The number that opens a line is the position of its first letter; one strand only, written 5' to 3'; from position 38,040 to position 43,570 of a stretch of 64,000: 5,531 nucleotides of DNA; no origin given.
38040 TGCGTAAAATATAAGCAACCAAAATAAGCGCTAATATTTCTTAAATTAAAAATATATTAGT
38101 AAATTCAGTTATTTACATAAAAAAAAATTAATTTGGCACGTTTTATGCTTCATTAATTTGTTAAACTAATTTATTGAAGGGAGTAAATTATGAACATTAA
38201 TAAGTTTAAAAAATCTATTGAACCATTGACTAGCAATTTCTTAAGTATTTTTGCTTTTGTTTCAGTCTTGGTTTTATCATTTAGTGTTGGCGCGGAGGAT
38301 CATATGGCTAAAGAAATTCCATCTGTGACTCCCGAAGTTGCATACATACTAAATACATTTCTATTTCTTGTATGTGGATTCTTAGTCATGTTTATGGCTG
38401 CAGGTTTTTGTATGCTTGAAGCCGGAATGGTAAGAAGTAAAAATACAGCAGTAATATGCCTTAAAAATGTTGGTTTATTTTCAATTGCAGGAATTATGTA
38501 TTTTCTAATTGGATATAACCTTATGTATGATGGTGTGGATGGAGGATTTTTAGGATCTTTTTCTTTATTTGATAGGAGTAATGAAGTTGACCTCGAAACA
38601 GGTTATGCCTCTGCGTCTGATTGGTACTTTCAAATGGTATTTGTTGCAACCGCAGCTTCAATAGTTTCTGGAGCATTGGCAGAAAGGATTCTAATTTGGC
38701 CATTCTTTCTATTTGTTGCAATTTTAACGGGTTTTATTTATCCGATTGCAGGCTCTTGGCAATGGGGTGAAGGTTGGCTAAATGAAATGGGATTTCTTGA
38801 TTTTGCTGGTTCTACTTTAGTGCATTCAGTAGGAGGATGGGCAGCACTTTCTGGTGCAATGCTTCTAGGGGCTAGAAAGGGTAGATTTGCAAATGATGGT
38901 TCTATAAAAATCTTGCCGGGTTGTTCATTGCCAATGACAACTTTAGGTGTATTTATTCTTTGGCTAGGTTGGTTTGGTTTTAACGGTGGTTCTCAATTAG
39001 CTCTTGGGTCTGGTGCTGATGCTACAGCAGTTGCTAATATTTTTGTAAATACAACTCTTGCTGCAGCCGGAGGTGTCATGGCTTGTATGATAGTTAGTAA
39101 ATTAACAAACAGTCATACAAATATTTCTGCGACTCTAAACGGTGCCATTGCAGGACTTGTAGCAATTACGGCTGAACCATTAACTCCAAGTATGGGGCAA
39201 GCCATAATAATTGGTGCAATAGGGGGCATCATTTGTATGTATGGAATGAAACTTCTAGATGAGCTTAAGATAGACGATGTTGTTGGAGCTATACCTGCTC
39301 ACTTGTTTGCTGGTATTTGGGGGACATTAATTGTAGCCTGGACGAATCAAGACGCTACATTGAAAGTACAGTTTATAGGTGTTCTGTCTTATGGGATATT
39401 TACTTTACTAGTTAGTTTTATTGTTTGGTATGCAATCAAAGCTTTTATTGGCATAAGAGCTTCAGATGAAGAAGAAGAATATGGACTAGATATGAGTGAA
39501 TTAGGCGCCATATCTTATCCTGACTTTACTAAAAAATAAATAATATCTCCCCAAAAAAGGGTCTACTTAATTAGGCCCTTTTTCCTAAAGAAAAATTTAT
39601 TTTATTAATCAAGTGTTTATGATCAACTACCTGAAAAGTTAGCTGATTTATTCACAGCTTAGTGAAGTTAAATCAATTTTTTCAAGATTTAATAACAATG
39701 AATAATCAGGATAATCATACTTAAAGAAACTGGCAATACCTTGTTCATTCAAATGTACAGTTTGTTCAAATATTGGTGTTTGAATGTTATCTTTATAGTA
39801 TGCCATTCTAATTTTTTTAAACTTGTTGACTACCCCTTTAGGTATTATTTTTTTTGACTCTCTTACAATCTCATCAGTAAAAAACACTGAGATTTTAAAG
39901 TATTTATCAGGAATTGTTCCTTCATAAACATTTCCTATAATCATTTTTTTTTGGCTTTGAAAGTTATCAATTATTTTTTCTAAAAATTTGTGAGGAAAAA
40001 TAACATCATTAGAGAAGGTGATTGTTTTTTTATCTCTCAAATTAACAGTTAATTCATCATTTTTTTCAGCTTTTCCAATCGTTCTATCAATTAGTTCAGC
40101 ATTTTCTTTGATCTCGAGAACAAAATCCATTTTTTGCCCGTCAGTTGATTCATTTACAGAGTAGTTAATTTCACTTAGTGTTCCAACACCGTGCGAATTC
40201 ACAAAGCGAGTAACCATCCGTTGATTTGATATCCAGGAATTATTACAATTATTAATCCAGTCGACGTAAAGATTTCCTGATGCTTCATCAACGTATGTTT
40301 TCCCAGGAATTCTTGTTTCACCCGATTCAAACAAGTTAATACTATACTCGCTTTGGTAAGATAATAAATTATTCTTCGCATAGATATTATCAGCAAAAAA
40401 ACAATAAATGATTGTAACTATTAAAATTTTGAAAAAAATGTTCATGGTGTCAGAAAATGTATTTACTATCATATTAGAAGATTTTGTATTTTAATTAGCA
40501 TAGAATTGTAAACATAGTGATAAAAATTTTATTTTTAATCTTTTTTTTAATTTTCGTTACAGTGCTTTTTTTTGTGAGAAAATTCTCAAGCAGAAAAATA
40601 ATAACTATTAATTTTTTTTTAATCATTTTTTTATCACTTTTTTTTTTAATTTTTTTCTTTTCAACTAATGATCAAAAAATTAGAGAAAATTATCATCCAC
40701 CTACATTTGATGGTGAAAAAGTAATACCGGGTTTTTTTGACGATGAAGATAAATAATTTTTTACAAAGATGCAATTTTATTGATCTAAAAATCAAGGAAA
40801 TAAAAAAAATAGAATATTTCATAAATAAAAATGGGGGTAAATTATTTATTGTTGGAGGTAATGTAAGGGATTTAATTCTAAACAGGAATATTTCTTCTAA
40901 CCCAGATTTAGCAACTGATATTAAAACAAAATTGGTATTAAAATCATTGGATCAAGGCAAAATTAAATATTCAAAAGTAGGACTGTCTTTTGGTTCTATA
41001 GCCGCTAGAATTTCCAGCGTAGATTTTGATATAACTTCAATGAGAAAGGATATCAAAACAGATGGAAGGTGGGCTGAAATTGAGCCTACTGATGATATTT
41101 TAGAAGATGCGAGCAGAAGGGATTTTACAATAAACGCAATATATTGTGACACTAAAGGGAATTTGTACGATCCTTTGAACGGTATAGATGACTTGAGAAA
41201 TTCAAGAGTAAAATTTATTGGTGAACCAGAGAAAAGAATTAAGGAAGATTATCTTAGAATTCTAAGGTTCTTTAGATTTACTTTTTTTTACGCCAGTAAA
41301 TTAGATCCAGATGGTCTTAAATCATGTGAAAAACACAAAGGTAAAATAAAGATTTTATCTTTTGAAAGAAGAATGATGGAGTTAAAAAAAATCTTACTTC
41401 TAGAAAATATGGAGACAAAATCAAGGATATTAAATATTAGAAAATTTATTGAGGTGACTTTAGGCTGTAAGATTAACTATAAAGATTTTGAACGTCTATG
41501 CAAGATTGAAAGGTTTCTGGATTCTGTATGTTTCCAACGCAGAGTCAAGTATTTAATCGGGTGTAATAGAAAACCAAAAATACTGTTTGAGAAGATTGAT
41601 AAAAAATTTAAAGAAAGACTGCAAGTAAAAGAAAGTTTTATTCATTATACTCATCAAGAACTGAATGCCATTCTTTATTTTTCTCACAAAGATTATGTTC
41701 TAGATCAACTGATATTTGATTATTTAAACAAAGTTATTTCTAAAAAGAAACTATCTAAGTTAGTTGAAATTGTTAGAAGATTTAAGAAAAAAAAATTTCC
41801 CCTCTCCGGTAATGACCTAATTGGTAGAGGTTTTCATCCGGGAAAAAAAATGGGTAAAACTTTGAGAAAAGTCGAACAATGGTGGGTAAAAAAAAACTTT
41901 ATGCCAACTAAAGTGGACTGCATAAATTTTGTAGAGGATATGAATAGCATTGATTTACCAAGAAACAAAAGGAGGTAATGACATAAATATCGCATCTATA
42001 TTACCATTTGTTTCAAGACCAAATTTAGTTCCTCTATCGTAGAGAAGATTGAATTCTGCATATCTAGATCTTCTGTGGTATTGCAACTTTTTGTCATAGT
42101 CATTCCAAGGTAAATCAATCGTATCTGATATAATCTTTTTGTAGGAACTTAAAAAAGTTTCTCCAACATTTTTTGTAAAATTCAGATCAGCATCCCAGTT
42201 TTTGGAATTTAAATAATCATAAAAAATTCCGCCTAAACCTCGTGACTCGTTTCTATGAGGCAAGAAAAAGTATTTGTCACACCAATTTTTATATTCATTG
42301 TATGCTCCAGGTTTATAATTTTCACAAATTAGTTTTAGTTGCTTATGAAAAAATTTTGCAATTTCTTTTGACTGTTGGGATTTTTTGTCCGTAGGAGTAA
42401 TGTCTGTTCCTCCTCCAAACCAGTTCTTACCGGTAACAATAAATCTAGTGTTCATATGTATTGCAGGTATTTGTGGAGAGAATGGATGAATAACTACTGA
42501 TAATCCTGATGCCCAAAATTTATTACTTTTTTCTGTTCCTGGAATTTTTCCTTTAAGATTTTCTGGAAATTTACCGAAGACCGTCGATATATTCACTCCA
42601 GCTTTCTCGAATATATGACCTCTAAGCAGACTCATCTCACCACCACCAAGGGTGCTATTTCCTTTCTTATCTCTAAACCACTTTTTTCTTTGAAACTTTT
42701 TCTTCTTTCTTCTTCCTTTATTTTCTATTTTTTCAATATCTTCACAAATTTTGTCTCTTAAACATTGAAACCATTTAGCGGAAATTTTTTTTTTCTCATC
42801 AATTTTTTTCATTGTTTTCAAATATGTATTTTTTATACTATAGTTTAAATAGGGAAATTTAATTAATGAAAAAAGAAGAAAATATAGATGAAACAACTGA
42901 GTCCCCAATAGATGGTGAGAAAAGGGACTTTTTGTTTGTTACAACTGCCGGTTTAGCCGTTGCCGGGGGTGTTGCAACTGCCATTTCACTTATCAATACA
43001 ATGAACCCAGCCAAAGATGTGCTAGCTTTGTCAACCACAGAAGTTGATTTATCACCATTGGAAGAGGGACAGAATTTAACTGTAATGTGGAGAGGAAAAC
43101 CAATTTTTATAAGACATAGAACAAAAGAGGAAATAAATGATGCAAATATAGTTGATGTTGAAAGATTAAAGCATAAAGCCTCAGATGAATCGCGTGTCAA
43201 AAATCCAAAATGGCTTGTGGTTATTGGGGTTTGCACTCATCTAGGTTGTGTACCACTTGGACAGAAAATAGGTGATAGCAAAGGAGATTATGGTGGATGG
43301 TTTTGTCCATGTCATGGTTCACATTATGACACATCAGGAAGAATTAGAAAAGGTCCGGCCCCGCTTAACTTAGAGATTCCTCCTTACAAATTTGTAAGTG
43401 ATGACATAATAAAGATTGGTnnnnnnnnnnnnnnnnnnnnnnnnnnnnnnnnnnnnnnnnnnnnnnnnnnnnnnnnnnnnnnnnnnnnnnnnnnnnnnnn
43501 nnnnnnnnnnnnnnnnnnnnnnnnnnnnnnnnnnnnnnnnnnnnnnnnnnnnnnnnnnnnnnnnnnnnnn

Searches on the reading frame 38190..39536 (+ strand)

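Call 10: search_protein_families(library=ncbifam, proteins=[window:38190-39536:+])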
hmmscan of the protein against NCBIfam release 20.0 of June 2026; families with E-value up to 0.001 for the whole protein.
window:38190-39536:+ (449 aa): 3 families
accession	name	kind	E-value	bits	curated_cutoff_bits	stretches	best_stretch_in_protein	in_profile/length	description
TIGR03644.1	marine_trans_1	hypoth_equivalog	3.5e-169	562.9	514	1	52-446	1-404/404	probable ammonium transporter, marine subtype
TIGR00836.1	amt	subfamily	2.3e-103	346.2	343.3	1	56-443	2-406/406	ammonium transporter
NF007947.0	PRK10666.1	equivalog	1.5e-43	149.3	657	1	48-443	24-426/428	ammonium transporter AmtB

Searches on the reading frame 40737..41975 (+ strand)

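Call 39: search_protein_families(library=ncbifam, proteins=[window:40737-41975:+], max_evalue=1e-10)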
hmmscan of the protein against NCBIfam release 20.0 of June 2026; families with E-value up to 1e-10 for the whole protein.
window:40737-41975:+ (413 aa): 7 families
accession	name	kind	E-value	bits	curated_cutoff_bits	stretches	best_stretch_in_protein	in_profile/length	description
NF009814.0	PRK13299.1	equivalog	2.3e-41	142.2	290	1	28-403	15-394/396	CCA tRNA nucleotidyltransferase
TIGR02692.1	tRNA_CCA_actino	equivalog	5.7e-28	97.8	438.8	1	23-229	17-227/466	CCA tRNA nucleotidyltransferase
TIGR01942.1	pcnB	subfamily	1.1e-22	80.4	305.65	1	27-221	23-217/425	polynucleotide adenylyltransferase PcnB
NF008634.1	PRK11623.1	equivalog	9.7e-16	57.3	702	1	23-183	50-221/469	polynucleotide adenylyltransferase PcnB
NF008137.0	PRK10885.1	equivalog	2.7e-15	56.1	451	1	36-228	3-193/409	multifunctional CCA addition/repair protein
NF009813.0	PRK13298.1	equivalog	2.7e-13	49.6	606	1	35-233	2-198/417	tRNA CCA-pyrophosphorylase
NF009812.0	PRK13297.1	equivalog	3.1e-13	49.6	624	1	123-234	97-205/364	tRNA CCA-pyrophosphorylase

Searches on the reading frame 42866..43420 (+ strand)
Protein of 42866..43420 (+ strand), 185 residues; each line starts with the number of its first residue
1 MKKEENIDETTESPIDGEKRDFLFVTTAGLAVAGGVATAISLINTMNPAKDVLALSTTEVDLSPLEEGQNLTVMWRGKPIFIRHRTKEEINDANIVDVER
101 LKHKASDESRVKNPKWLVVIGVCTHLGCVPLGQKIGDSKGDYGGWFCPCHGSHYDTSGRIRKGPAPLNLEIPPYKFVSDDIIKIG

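Call 39: search_protein_families(library=ncbifam, proteins=[window:42866-43420:+], max_evalue=1e-10)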
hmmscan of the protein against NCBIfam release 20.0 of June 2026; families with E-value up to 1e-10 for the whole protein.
window:42866-43420:+ (185 aa): 3 families
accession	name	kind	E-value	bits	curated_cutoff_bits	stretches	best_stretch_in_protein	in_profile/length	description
TIGR01416.1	Rieske_proteo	equivalog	3.6e-63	212.7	97.4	1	18-185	2-176/176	ubiquinol-cytochrome c reductase iron-sulfur subunit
NF010001.0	PRK13474.1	subfamily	4.6e-13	48.9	154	1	120-181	104-158/178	cytochrome b6-f complex iron-sulfur subunit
NF045928.1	Cytb6fFeSPetC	equivalog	1e-12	47.8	250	1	119-182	104-161/179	cytochrome b6-f complex iron-sulfur subunit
